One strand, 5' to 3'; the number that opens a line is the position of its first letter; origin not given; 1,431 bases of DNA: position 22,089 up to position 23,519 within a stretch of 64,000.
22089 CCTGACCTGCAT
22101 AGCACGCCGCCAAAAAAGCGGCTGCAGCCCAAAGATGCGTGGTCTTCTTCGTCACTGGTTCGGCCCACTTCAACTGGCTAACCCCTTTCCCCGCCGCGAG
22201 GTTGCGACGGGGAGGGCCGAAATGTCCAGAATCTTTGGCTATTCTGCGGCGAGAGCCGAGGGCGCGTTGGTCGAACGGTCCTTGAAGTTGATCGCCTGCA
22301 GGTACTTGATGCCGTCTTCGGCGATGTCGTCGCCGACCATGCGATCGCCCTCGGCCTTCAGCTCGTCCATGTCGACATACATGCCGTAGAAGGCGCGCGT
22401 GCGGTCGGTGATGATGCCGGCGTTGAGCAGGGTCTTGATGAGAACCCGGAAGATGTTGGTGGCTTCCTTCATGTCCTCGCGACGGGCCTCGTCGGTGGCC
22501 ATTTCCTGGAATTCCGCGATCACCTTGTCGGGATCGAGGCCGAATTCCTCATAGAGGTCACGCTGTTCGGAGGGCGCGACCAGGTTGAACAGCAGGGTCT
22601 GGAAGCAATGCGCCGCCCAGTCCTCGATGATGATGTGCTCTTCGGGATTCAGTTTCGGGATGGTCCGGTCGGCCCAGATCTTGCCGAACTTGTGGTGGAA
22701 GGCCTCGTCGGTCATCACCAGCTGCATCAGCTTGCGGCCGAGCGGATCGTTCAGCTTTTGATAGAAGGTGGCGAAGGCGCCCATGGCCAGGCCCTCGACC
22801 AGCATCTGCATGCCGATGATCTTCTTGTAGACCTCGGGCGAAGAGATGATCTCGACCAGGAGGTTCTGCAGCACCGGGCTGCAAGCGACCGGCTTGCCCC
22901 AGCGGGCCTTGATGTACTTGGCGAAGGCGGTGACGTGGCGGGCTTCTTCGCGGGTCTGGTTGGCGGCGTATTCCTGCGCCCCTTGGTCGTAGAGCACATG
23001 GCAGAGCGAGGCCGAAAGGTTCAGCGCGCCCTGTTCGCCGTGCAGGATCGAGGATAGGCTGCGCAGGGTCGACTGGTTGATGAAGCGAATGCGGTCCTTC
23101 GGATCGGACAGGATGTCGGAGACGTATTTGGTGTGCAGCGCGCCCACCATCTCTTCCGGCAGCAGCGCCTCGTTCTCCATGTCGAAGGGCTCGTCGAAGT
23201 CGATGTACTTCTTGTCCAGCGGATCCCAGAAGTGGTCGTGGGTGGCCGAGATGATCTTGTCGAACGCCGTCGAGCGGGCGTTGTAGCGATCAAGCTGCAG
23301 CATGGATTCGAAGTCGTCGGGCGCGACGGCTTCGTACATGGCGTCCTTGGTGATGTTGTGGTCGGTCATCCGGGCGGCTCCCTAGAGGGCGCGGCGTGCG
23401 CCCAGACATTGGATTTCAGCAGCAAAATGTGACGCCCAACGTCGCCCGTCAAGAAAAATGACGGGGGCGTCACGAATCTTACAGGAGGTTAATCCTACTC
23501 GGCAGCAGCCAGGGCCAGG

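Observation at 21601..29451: Tandem soluble diiron (acyl-ACP-desaturase/AurF-like) paralogs in an apparent operon with a lipocalin, near a ferredoxin / ferredoxin-reductase pair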

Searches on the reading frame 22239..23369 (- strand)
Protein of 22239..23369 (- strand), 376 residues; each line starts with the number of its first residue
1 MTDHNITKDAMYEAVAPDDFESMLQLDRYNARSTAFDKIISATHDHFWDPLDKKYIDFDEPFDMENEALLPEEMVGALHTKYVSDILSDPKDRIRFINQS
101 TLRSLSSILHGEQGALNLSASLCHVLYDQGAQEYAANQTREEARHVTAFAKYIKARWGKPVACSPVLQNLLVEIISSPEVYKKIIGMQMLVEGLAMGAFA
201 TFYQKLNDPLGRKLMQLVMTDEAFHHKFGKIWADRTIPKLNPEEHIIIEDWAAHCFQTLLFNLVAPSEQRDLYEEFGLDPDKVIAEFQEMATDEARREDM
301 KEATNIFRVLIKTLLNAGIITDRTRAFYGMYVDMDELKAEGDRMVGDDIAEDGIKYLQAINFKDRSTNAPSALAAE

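Call 3: search_protein_families(library=pfam, proteins=[window:22239-23369:-], max_evalue=0.01)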
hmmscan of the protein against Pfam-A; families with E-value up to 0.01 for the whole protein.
window:22239-23369:- (376 aa): 2 families
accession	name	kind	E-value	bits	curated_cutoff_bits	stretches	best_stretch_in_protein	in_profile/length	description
PF11583.14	AurF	-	5e-06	26.3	29.6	1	34-301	6-272/282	P-aminobenzoate N-oxygenase AurF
PF11266.14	Ald_deCOase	-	0.0001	22.7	28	1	108-236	18-148/218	Long-chain fatty aldehyde decarbonylase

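Call 4: search_protein_families(library=ncbifam, proteins=[window:22239-23369:-], max_evalue=0.01)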
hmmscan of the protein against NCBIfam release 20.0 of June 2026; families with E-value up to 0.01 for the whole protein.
window:22239-23369:- (376 aa): 2 families
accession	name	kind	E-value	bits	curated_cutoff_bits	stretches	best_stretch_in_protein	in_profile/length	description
TIGR04059.1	Ald_deCOase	equivalog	4.7e-05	23.4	222.65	1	108-237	19-150/220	aldehyde oxygenase (deformylating)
NF006200.0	PRK08326.1-3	equivalog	0.0096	15.2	194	0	123-154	91-125/321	R2-like ligand-binding oxidase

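Call 6: search_solved_structures(query=window:22239-23369:-, max_evalue=10, show_alignments=3)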
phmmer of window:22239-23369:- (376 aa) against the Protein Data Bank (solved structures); distinct sequences matched with E-value up to 10: 21.
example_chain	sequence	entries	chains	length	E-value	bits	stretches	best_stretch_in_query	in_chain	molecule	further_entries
4tw3_A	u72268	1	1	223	0.0075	19.1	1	186-238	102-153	Aldehyde decarbonylase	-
4pgk_A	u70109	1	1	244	0.0092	18.8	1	185-238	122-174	Aldehyde decarbonylase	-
4pgi_A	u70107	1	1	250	0.01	18.7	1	185-238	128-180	Aldehyde decarbonylase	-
2oc5_A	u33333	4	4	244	0.01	18.7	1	187-238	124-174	Hypothetical protein | Aldehyde decarbonylase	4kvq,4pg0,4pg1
4kvr_A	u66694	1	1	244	0.011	18.5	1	187-238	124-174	Aldehyde decarbonylase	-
5ux2_A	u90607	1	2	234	0.015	18.2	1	188-311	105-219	Aldehyde decarbonylase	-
4rc6_A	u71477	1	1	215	0.018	17.8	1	108-237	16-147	Aldehyde decarbonylase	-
4rc6_B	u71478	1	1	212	0.018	17.8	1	108-237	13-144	Aldehyde decarbonylase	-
4rc7_A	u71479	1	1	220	0.038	16.8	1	107-237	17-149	Aldehyde decarbonylase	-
4rc7_B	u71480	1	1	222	0.039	16.8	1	107-237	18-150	Aldehyde decarbonylase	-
4rc5_A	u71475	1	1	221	0.04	16.7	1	108-237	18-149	Aldehyde decarbonylase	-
4rc5_B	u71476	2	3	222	0.041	16.7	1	107-237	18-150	Aldehyde decarbonylase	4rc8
4quw_A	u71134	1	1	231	0.043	16.6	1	107-237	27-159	Aldehyde decarbonylase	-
4kvs_A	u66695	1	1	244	0.046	16.5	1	187-238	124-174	Aldehyde decarbonylase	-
5k52_A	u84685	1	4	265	0.046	16.5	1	107-236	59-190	Aldehyde decarbonylase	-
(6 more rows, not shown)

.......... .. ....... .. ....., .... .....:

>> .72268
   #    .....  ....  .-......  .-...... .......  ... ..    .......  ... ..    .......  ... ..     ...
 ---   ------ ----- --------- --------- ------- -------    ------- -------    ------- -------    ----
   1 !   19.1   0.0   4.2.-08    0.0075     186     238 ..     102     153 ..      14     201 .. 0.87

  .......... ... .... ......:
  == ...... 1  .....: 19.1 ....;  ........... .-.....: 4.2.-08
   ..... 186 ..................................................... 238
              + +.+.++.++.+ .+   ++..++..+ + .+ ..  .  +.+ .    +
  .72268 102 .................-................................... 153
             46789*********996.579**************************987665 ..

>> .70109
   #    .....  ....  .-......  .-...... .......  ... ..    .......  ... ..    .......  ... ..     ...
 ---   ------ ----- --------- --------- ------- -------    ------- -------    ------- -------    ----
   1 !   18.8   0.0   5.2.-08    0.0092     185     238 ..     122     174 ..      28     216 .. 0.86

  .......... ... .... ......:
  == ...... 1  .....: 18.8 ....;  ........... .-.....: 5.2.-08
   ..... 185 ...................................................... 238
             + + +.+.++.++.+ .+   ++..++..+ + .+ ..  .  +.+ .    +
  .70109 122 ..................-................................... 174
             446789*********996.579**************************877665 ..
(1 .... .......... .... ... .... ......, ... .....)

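Call 8: find_homologous_proteins(query=window:22239-23369:-, max_evalue=0.001)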
Query window:22239-23369:- (376 aa): 5661 proteins with E <= 0.001 among 8000 candidates; the best 120 are listed.
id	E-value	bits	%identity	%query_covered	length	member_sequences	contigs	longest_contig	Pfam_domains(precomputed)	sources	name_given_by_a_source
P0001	2.1e-251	852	100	100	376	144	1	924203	PF11583.15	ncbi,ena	-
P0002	4.6e-231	785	93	99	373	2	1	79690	PF11583.15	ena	-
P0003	4.2e-228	775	90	100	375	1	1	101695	PF11583.15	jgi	jgi:hypothetical protein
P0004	5.9e-228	774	93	97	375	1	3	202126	PF11583.15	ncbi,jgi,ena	jgi:hypothetical protein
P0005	1.8e-227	773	92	98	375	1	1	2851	PF11583.15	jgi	jgi:hypothetical protein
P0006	3.5e-227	772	92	98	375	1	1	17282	PF11583.15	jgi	jgi:hypothetical protein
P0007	3.7e-227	772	90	100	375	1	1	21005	-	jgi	jgi:hypothetical protein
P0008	7.3e-227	771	92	98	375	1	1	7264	-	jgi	-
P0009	1.1e-226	770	92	97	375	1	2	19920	PF11583.15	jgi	jgi:hypothetical protein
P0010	2.2e-226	769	90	100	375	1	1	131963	-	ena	-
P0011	3.3e-226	769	91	97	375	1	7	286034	PF11583.15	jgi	jgi:hypothetical protein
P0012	5.3e-226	768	92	97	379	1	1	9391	PF11583.15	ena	-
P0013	5.6e-226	768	92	97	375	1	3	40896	PF11583.15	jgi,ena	-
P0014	6.3e-226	768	89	100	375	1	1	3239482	PF11583.15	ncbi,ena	-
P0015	6.3e-226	768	91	100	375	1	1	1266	PF11583.15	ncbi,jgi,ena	jgi:hypothetical protein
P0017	4.2e-225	765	92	97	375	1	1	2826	PF11583.15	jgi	-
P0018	8.9e-225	764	90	100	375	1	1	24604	PF11583.15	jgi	jgi:hypothetical protein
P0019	1.3e-224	763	89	100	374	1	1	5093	PF11583.15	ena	-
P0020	1.9e-224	763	89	100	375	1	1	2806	PF11583.15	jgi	jgi:hypothetical protein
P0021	3.4e-224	762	89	100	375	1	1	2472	PF11583.15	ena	-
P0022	3.6e-224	762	89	100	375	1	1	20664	PF11583.15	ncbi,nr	ncbi:MAG: ferritin-like domain-containing protein [Caulobacteraceae bacterium]|nr:ferritin-like doma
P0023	4.2e-224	762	89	100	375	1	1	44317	PF11583.15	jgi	jgi:hypothetical protein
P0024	4.3e-224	762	91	97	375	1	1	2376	PF11583.15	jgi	jgi:hypothetical protein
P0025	4.4e-224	762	89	100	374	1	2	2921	PF11583.15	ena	-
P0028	5.8e-224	761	90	98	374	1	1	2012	PF11583.15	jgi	jgi:hypothetical protein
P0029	5.9e-224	761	91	97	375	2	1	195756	PF11583.15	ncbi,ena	-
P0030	6.9e-224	761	89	100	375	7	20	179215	PF11583.15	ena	-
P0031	7.6e-224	761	88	100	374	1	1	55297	PF11583.15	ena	-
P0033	1.1e-223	760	91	97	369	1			PF11583.15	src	-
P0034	1.3e-223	760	88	100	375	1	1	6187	PF11583.15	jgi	jgi:hypothetical protein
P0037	2.5e-223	759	89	100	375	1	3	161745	PF11583.15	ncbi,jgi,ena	jgi:hypothetical protein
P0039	5.1e-223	758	88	100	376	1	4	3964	PF11583.15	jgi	jgi:hypothetical protein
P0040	1.0e-222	757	89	100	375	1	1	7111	PF11583.15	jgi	jgi:hypothetical protein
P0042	2.1e-222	756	91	97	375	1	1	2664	PF11583.15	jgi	jgi:hypothetical protein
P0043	3.7e-222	755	89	100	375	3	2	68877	PF11583.15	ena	-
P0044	4.3e-222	755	88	100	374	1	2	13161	PF11583.15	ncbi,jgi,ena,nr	ncbi:MAG TPA: ferritin-like domain-containing protein [Polyangia bacterium]|nr:ferritin-like domain-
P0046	5.2e-222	755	90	99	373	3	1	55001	PF11583.15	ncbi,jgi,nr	ncbi:MAG TPA: ferritin-like domain-containing protein [Caulobacteraceae bacterium]|jgi:hypothetical 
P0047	6.6e-222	755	90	97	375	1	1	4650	PF11583.15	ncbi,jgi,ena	jgi:hypothetical protein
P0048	1.1e-221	754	88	100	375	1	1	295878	PF11583.15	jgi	jgi:hypothetical protein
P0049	1.3e-221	754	89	100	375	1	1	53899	PF11583.15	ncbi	ncbi:MAG: ferritin-like domain-containing protein [Caulobacterales bacterium]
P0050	1.6e-221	753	87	100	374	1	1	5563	PF11583.15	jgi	jgi:hypothetical protein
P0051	2.1e-221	753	88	100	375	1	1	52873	PF11583.15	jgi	jgi:hypothetical protein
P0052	2.3e-221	753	89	100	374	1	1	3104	PF11583.15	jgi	jgi:hypothetical protein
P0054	1.8e-220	750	89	97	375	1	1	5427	PF11583.15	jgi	jgi:hypothetical protein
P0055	2.1e-220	750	88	98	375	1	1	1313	PF11583.15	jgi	jgi:P-aminobenzoate N-oxygenase AurF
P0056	2.2e-220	750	89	97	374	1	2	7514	PF11583.15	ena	-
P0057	2.2e-220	750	88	100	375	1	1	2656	PF11583.15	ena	-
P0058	2.4e-220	749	89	100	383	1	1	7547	PF11583.15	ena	-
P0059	3.7e-220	749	88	100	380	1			PF11583.15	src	-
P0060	4.4e-220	749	90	97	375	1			PF11583.15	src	-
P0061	5.5e-220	748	88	100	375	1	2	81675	PF11583.15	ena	-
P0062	7.2e-220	748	88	97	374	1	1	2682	PF11583.15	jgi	jgi:hypothetical protein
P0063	1.0e-219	747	88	100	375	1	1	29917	PF11583.15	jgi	-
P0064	1.4e-219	747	89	97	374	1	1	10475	PF11583.15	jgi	jgi:hypothetical protein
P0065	1.5e-219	747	89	97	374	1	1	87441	PF11583.15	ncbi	-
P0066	1.8e-219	747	88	100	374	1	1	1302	PF11583.15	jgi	jgi:hypothetical protein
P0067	1.8e-219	747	87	100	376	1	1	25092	PF11583.15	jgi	jgi:hypothetical protein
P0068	2.0e-219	746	88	99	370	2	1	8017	PF11583.15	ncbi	ncbi:MAG TPA: ferritin-like domain-containing protein, partial [Caulobacteraceae bacterium]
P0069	2.1e-219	746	86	100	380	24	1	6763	PF11583.15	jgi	-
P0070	2.1e-219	746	88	100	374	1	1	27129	PF11583.15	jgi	jgi:hypothetical protein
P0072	2.8e-219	746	88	97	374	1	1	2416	PF11583.15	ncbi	-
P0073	3.6e-219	746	87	100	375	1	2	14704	PF11583.15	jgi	-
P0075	5.4e-219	745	88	97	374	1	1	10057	PF11583.15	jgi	jgi:hypothetical protein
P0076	6.7e-219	745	87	100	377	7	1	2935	PF11583.15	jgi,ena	-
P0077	8.2e-219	744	91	95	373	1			PF11583.15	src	-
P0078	2.6e-218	743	88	97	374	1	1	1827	PF11583.15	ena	-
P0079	3.5e-218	742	89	97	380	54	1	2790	PF11583.15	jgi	jgi:hypothetical protein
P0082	9.6e-218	741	87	97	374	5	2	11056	PF11583.15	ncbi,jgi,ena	jgi:hypothetical protein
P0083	9.6e-218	741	88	97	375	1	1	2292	PF11583.15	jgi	jgi:hypothetical protein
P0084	1.3e-217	740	87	97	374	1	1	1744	PF11583.15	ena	-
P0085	1.5e-217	740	87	100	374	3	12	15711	PF11583.15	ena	-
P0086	1.6e-217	740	90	95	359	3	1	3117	PF11583.15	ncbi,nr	ncbi:MAG: ferritin-like domain-containing protein, partial [Caulobacteraceae bacterium]|nr:ferritin-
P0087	1.7e-217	740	87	97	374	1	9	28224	PF11583.15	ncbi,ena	-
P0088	2.1e-217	740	87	100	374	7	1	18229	PF11583.15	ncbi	ncbi:MAG TPA: ferritin-like domain-containing protein [Caulobacteraceae bacterium]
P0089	2.1e-217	740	88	97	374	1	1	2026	PF11583.15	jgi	jgi:hypothetical protein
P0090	2.6e-217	739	89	96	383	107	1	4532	PF11583.15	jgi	jgi:hypothetical protein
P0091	5.9e-217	738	87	100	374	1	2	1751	PF11583.15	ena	-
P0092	6.3e-217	738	86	100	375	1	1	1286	PF11583.15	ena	-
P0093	7.5e-217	738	86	100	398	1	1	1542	PF11583.15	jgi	jgi:hypothetical protein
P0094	7.9e-217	738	86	100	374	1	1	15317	PF11583.15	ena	-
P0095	8.9e-217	738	87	98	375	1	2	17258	PF11583.15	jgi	-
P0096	9.9e-217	738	89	97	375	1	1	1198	PF11583.15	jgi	-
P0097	1.1e-216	737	87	100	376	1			PF11583.15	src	-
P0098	1.3e-216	737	88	97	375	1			PF11583.15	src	-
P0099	1.3e-216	737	87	97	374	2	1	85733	PF11583.15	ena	-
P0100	1.7e-216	737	87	98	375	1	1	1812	PF11583.15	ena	-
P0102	5.0e-216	735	88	97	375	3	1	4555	PF11583.15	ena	-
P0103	7.3e-216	735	87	97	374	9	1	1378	PF11583.15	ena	-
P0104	9.6e-216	734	87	99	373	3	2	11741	PF11583.15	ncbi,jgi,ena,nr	ncbi:MAG TPA: ferritin-like domain-containing protein [Caulobacteraceae bacterium]|nr:ferritin-like 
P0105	9.6e-216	734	86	100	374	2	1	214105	PF11583.15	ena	-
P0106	2.2e-215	733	88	97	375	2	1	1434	PF11583.15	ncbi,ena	-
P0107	2.8e-215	733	87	97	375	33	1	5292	PF11583.15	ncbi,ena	-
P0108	4.1e-215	732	88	97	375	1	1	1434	PF11583.15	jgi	jgi:hypothetical protein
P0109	4.3e-215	732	87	97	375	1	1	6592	PF11583.15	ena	-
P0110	4.5e-215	732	86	99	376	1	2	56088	PF11583.15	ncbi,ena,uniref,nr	ncbi:MAG: ferritin-like domain-containing protein [Phenylobacterium sp.]|uniref:ferritin-like domain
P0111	4.5e-215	732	86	100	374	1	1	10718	PF11583.15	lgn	-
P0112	1.2e-214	731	86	100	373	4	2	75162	PF11583.15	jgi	jgi:hypothetical protein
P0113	1.7e-214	730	85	100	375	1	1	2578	PF11583.15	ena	-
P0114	4.4e-214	729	86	97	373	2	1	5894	PF11583.15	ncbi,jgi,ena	jgi:hypothetical protein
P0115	2.3e-213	726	86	98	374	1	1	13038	PF11583.15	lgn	-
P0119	4.6e-213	725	86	99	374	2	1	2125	PF11583.15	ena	-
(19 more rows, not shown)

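Call 11: find_encoding_contigs(protein=P0001, flank=10000, max_places=4)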
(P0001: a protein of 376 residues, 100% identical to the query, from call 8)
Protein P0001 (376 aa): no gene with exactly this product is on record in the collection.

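Call 20: predict_structure(protein=window:22239-23369:-)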
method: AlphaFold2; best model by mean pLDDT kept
length: 376 residues; sequences in the alignment: 1
mean_pLDDT: 36.8   pTM: 0.23
mean pLDDT of the five models: 36.8, 36.3, 32.3, 32.0, 31.6
residues with pLDDT >= 90: 0; 70-90: 0; 50-70: 3; < 50: 373
segments of 3 or more residues with pLDDT < 50: 1-273, 275-278, 282-376
pLDDT, mean of each block of 10 residues (from residue 1): 34 36 32 35 35 35 32 32 35 32 31 34 37 42 40 37 33 36 34 37 37 44 46 42 41 46 42 46 44 36 38 38 32 37 37 33 31 30
secondary structure, 60 per line:
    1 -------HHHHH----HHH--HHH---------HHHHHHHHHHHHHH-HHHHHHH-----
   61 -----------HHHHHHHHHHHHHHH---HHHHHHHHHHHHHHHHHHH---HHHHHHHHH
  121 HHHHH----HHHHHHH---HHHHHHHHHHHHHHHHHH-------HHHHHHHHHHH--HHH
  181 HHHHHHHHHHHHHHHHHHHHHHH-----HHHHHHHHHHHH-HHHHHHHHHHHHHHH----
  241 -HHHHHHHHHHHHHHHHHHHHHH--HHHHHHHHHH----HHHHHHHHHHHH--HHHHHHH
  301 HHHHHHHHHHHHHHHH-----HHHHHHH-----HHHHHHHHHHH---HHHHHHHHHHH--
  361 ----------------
elements in order: H8-12 H34-47 H49-55 H72-86 H90-108 H112-125 H130-136 H140-157 H165-175 H178-203 H209-220 H222-236 H242-263 H266-275 H280-291 H294-316 H322-328 H334-344 H348-358

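Call 21: search_solved_structures(query=A1, max_evalue=1, show_alignments=2)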
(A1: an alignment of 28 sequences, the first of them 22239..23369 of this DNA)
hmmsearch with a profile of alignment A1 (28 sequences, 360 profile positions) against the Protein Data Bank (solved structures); distinct sequences matched with E-value up to 1: 35.
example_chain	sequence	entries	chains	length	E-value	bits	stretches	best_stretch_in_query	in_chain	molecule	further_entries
4rc6_A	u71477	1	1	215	1.2e-07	34.3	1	100-232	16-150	Aldehyde decarbonylase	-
4rc6_B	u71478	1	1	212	1.2e-07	34.3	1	100-232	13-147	Aldehyde decarbonylase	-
9u78_A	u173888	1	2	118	3.9e-07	32.7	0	191-218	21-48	Single Chain Protein of De Novo Designed Helix Bundles-4EH2 with KDPV Loop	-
4rc7_A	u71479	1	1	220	8e-07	31.6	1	100-232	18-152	Aldehyde decarbonylase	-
4rc7_B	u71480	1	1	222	8.2e-07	31.6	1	100-232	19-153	Aldehyde decarbonylase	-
4quw_A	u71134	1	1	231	8.9e-07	31.5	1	100-232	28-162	Aldehyde decarbonylase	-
4rc5_A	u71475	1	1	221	9.1e-07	31.5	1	100-232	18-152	Aldehyde decarbonylase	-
4rc5_B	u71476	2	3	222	9.2e-07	31.4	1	100-232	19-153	Aldehyde decarbonylase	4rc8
6jzu_B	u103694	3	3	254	9.7e-07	31.4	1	100-232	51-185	Aldehyde decarbonylase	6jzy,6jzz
5k53_A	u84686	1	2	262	1.5e-06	30.7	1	99-235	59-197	aldehyde deformylating oxygenase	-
5uwz_A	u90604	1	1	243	1.8e-06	30.5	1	97-234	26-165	Aldehyde decarbonylase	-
5k52_A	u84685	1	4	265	6.7e-06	28.6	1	100-279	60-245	Aldehyde decarbonylase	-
5ux2_A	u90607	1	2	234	2e-05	27.1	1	174-305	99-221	Aldehyde decarbonylase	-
5uxi_A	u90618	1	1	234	2.9e-05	26.5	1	100-235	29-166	Aldehyde decarbonylase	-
4z5s_A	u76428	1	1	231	4.5e-05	25.9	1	100-235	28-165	Aldehyde decarbonylase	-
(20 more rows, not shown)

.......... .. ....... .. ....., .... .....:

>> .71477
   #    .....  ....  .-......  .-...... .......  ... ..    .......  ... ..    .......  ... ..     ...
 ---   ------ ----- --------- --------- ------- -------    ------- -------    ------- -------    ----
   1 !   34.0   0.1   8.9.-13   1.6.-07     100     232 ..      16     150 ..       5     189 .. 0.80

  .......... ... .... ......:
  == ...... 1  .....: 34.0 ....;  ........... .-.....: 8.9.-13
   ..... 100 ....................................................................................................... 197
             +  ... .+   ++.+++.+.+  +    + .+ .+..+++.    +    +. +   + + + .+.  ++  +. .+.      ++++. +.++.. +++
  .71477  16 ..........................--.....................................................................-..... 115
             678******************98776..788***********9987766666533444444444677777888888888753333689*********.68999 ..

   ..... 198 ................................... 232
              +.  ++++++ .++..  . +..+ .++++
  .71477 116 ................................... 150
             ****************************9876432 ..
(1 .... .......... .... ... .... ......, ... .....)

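Call 24: find_related_loci(query=A2, collection=genome_contigs, flank=10000)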
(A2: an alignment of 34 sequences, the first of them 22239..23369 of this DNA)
Query A2 (376 aa) in genome_contigs; peptide patterns used: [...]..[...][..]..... (x = any residue, [..] = any of these).
599 stretches matched a pattern (row limit reached: there are more); 584 encode a relative of the query (tblastn E <= 1e-3); the best 80 are kept; 80 distinct loci.
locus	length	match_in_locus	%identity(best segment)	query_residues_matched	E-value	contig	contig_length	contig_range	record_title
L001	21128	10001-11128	97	1-376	0e+0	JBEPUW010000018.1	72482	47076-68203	MAG: Caulobacteraceae bacterium isolate 22E.metabat2_refined.029 NODE_325_length_72482_cov_33.343159, whole genome shotg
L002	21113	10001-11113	90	5-376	0e+0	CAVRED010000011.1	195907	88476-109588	MAG: uncultured Alphaproteobacteria bacterium isolate MFD05377.bin.2.41 genome assembly, contig: contig_84088, whole gen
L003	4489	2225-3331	89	1-369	0e+0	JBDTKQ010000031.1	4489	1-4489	MAG: Caulobacteraceae bacterium isolate cluster2_bin.80 k127_2914289, whole genome shotgun sequence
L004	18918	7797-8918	88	1-376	0e+0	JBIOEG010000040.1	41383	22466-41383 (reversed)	MAG: Caulobacterales bacterium isolate GcC5-38 k141_502335_length_41383_cov_65.0000, whole genome shotgun sequence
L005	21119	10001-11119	87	1-375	0e+0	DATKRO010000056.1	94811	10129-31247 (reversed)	MAG TPA_asm: Caulobacteraceae bacterium isolate SMAG_U14030 k141_988772, whole genome shotgun sequence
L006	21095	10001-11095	89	1-365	0e+0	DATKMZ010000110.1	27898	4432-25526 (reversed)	MAG TPA_asm: Caulobacteraceae bacterium isolate SMAG_U14724 k141_1318510, whole genome shotgun sequence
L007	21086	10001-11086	90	3-364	0e+0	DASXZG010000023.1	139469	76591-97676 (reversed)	MAG TPA_asm: Caulobacteraceae bacterium isolate SMAG_U4845 k141_3446549, whole genome shotgun sequence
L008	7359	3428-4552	86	1-376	0e+0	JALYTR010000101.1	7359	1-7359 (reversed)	MAG: Pseudomonadota bacterium isolate LIV bin35 SD1462_NODE_2516_length_7359_cov_1.314159, whole genome shotgun sequence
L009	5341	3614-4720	87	1-369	0e+0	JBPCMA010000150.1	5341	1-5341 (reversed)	MAG: Caulobacteraceae bacterium isolate TH_ant_mag_92 S1Ck127_5073760_flag_0_multi_8.0000_len_5341, whole genome shotgun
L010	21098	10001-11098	88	1-366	0e+0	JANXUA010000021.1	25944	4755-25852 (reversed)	MAG: Caulobacteraceae bacterium isolate 339R_metabat_22 339R_k141_1795451, whole genome shotgun sequence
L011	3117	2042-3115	90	1-358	0e+0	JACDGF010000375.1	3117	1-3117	MAG: Caulobacteraceae bacterium isolate MGR_bin405 SD2908_NODE_16635_length_3117_cov_1.085284, whole genome shotgun sequ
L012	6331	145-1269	85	1-376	0e+0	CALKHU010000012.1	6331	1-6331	MAG TPA_asm: uncultured Caulobacter sp. isolate SRR5576001_bin.48_CONCOCT_v1.1_MAG genome assembly, contig: ERZ795033.91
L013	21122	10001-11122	86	1-376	0e+0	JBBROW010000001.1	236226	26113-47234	MAG: Caulobacterales bacterium isolate La1_metabat2.355 LA1C_B2.355_k141_2053536L_236226_cov_22.2764, whole genome shotg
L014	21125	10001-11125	84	1-376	0e+0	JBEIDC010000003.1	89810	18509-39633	MAG: Caulobacter sp. isolate Sample-101-S75-bin-176 Sample_101_S75-bin_176-k141_1268967, whole genome shotgun sequence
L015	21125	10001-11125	84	1-376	0e+0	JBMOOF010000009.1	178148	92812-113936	MAG: Pseudomonadota bacterium isolate Betzabe_MAG095 MAG095_9, whole genome shotgun sequence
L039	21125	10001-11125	82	1-376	0e+0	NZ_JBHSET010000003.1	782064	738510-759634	Caulobacter henricii strain CCUG 49339 spades_K_17_127_3, whole genome shotgun sequence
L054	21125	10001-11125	81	1-376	0e+0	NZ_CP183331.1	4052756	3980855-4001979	Caulobacter sp. ErkDOM-E chromosome, complete genome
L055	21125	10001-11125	81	1-376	0e+0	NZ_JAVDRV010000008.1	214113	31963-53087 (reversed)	Caulobacter segnis strain CC215 Ga0451248_08, whole genome shotgun sequence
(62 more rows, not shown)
